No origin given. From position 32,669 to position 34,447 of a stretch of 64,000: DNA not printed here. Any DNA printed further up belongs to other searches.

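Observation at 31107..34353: Translationally coupled three-gene cassette (HEPN-like / KGGVGR ParA-class ATPase / P-loop NTPase): candidate undescribed NTPase-driven conflict system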

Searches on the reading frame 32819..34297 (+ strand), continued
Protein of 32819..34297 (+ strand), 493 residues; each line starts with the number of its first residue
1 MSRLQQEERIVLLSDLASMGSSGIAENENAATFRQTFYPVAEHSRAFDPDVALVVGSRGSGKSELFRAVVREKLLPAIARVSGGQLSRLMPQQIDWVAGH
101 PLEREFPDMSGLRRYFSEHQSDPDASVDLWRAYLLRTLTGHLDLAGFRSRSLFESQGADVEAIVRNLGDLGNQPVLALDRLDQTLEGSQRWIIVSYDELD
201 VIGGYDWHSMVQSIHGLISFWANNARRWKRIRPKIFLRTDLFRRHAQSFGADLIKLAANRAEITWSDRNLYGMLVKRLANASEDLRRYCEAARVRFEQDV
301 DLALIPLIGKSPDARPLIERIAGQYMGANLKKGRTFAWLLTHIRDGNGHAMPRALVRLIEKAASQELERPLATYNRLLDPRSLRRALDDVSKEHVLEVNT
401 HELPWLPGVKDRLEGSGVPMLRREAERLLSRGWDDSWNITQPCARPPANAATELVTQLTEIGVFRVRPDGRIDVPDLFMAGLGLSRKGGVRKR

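Call 75: search_dna_similar(query=window:32819-34297:+, collection=phages, mode=protein, max_rows=10)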
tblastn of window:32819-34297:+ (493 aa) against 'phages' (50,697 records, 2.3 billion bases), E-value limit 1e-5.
No match.

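Call 76: get_annotated_region(hit=H1, flank=5000)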
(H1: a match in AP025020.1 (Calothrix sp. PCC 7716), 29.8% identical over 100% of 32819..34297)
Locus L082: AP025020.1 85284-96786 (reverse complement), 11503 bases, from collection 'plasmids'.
description: Calothrix sp. PCC 7716 plasmid Cal7716_p2 DNA, complete genome
organism: Calothrix sp. PCC 7716 (NCBI taxid 2853227)
taxonomy: Bacteria; Cyanobacteriota; Cyanophyceae; Nostocales; Calotrichaceae; Calothrix; Calothrix sp. PCC 7716
host: -; source: -; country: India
typing (MOB-suite, as given by PLSDB): non-mobilizable
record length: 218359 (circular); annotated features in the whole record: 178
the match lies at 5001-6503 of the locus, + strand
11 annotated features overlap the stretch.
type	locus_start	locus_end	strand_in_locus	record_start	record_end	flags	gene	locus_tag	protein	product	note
CDS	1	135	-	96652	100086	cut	-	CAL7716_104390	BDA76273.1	type III restriction enzyme, res subunit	-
CDS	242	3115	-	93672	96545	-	-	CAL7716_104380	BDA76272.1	AAA family ATPase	-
CDS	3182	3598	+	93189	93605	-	-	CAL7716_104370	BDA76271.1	HEPN domain protein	-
CDS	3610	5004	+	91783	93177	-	-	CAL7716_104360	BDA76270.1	hypothetical protein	-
CDS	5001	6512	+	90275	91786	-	-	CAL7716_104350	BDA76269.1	hypothetical protein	-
CDS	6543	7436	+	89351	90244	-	-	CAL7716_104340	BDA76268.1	unknown protein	-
CDS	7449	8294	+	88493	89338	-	-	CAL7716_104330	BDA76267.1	hypothetical protein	-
CDS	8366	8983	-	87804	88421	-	-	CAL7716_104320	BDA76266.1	protein of unknown function DUF450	-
CDS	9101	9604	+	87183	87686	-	-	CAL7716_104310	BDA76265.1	hypothetical protein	-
CDS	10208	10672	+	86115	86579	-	-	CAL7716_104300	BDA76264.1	hypothetical protein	-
CDS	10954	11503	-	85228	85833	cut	-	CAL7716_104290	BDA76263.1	pentapeptide repeat domain protein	-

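Call 77: get_annotated_region(hit=H3, flank=5000)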
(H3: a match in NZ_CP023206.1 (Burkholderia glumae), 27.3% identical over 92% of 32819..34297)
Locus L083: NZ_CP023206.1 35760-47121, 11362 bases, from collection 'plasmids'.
description: Burkholderia glumae strain 336gr-1 plasmid unnamed2, complete sequence
organism: Burkholderia glumae (NCBI taxid 337)
taxonomy: Bacteria; Pseudomonadota; Betaproteobacteria; Burkholderiales; Burkholderiaceae; Burkholderia; Burkholderia glumae
host: -; source: Oryza sativa,Cell culture; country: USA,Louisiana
typing (MOB-suite, as given by PLSDB): conjugative; replicon rep_cluster_1449; relaxase MOBP; mating-pair formation MPF_F
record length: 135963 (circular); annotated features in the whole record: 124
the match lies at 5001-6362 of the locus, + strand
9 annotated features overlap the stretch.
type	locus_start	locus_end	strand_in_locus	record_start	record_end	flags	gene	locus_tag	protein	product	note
CDS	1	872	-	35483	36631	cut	-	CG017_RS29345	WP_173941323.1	DUF3560 domain-containing protein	-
CDS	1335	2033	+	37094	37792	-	-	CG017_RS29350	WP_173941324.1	hypothetical protein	-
CDS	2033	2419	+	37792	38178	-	-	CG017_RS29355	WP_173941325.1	hypothetical protein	-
CDS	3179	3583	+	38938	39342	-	-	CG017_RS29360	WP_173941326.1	hypothetical protein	-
CDS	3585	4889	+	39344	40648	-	-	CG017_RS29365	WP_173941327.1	AAA family ATPase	-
CDS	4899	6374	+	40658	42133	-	-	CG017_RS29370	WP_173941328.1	hypothetical protein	-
CDS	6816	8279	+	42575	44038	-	-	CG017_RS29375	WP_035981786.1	ISNCY family transposase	-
CDS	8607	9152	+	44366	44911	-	-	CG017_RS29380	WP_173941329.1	serine/threonine protein kinase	-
CDS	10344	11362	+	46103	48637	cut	-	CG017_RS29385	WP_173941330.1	type VI secretion system Vgr family protein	GO:0033103 - protein secretion by the type VI secretion system [Evidence IEA]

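Call 78: search_protein_families(library=padloc, proteins=[L082:3182-3595:+, L082:3610-5001:+, L082:5001-6509:+, L083:3179-3580:+, L083:3585-4886:+, L083:4899-6371:+, L082:242-3112:-, L082:6543-7433:+, L082:7449-8291:+], max_evalue=0.001)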
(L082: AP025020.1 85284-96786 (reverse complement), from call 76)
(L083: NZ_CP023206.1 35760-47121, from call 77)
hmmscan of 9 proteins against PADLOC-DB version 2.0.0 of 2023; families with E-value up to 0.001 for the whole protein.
L082:3182-3595:+ (138 aa): 1 family
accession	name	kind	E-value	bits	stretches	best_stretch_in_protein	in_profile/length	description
PDLC04558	PDC-M28A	-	5.6e-14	50.8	1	1-122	1-125/138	-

L082:3610-5001:+ (464 aa): 2 families
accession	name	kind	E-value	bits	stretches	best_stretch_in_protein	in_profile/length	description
PDLC04559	PDC-M28B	-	2e-59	199.8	1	1-413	1-405/438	-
PDLC04560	PDC-M28B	-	3.1e-20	70.8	1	148-383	16-259/327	-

L082:5001-6509:+ (503 aa): 1 family
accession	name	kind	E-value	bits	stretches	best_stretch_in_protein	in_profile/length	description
PDLC04561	PDC-M28C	-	1.4e-81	272.8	1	1-502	1-479/480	-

L083:3179-3580:+ (134 aa): 2 families
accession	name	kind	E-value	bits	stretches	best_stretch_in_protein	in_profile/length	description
PDLC04558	PDC-M28A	-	8.7e-41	137.6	1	2-129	3-132/138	-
PDLC04557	PDC-M28A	-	8.2e-10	36.8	1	3-108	41-155/181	-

L083:3585-4886:+ (434 aa): 2 families
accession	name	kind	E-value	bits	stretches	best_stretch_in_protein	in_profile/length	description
PDLC04559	PDC-M28B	-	1.3e-131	437.8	1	1-429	1-434/438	-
PDLC04560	PDC-M28B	-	1.7e-42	144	1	109-410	4-301/327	-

L083:4899-6371:+ (491 aa): 1 family
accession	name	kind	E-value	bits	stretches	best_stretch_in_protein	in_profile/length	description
PDLC04561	PDC-M28C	-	3.2e-166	551.9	1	9-490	5-479/480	-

L082:242-3112:- (956 aa): 3 families
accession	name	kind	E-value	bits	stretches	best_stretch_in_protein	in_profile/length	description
PDLC00662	HmaC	-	5.5e-118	393.5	1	2-928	2-912/941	AAA+ ATPase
PDLC02192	DUF499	-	1.5e-26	90.6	1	47-676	34-626/1022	-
PDLC02779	SspC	-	3e-05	20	0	299-355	272-327/1054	SspC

L082:6543-7433:+ (297 aa): 0 families

L082:7449-8291:+ (281 aa): 0 families

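Call 80: find_encoding_contigs(protein=P0002, flank=5000, max_places=3)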
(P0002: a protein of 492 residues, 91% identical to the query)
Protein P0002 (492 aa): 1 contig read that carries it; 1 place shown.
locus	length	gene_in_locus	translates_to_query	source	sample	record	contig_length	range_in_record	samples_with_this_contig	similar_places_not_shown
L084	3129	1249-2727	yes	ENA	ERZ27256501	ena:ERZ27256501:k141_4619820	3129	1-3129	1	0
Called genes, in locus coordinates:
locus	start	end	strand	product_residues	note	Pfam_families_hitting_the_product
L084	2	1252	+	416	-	?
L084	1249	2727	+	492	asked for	-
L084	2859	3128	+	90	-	?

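Call 87: search_protein_families(library=pfam, proteins=[L024:4189-6264:+, L024:9470-12193:+, L073:6400-7100:+], max_evalue=0.0001)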
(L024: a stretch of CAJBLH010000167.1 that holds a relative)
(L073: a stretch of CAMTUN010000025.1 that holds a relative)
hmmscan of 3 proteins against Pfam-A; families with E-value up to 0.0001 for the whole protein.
L024:4189-6264:+ (692 aa): 3 families
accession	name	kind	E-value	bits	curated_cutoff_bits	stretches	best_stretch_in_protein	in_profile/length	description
PF07669.17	Eco57I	-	1e-21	78.3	25.3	1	338-599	1-156/171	Eco57I restriction-modification methylase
PF20473.4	MmeI_Mtase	-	8e-11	42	27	1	290-371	16-96/259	MmeI, DNA-methyltransferase domain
PF02384.22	N6_Mtase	-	4.8e-07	29.8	20.4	0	517-582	124-189/311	N-6 DNA Methylase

L024:9470-12193:+ (908 aa): 0 families

L073:6400-7100:+ (233 aa): 1 family
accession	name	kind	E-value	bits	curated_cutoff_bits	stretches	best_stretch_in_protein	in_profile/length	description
PF18731.6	HEPN_Swt1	-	4.1e-36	124.2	27.5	1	10-121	1-114/115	Swt1-like HEPN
